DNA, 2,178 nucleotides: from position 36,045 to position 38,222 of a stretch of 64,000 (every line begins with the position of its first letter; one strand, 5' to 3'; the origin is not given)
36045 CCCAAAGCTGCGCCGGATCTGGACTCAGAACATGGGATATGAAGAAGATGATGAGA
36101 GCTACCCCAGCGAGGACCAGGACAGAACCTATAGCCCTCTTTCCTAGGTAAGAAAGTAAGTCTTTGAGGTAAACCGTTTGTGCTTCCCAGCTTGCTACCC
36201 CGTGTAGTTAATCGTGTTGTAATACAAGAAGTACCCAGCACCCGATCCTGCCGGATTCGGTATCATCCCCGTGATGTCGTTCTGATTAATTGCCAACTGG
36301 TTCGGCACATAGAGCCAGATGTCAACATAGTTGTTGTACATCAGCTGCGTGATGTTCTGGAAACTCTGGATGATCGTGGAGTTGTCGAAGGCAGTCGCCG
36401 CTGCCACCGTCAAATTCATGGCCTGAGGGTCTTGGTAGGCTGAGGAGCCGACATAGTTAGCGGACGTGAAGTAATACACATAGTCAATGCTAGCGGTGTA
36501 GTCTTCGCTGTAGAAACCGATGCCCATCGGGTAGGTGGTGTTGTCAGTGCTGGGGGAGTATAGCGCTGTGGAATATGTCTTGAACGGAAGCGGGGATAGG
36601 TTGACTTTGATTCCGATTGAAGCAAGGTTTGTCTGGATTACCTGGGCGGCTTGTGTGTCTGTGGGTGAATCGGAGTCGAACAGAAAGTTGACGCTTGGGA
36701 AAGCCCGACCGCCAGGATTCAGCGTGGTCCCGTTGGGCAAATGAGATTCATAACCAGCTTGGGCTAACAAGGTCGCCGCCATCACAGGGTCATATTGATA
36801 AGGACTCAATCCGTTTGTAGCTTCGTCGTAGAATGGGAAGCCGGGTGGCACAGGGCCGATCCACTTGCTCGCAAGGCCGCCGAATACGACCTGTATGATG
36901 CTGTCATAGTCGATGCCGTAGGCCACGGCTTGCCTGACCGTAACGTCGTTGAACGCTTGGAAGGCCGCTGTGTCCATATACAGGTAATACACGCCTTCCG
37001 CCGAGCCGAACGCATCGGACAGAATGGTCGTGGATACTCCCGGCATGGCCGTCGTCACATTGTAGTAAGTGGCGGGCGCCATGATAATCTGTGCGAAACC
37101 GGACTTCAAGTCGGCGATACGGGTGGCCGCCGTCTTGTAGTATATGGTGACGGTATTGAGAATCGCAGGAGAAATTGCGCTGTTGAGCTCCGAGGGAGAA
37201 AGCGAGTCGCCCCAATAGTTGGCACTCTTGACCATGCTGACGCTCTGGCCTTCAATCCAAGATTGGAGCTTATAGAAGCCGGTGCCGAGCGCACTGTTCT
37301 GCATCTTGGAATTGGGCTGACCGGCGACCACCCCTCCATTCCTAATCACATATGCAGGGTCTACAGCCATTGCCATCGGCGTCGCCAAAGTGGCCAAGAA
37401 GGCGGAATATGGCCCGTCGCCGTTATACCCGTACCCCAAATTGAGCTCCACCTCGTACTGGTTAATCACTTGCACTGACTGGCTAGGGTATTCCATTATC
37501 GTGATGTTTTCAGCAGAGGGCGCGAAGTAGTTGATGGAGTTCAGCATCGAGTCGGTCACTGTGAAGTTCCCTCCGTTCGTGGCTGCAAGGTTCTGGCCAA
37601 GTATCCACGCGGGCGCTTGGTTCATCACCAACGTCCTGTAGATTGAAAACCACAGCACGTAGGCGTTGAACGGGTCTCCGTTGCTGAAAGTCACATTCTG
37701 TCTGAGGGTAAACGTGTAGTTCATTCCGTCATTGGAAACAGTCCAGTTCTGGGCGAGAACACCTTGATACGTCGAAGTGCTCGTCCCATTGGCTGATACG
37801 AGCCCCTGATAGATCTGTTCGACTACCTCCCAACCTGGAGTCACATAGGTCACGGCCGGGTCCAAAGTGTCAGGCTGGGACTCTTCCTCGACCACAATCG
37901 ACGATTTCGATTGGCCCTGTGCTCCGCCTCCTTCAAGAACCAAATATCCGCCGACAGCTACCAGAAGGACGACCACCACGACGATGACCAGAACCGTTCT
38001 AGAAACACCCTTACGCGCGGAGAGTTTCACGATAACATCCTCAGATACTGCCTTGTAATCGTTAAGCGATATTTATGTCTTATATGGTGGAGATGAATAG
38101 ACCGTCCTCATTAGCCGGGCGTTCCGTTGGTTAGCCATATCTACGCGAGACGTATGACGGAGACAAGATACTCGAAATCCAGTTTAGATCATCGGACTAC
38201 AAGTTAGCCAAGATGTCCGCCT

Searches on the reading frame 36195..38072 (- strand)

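Call 68: search_protein_families(library=pfam, proteins=[window:36195-38072:-], max_evalue=0.00001)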
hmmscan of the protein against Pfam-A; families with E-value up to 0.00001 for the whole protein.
window:36195-38072:- (625 aa): 1 family
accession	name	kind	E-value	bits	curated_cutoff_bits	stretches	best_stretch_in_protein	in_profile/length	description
PF00496.27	SBP_bac_5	-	3.8e-64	217.6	32.4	1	102-539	2-364/368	Bacterial extracellular solute-binding proteins, family 5 Middle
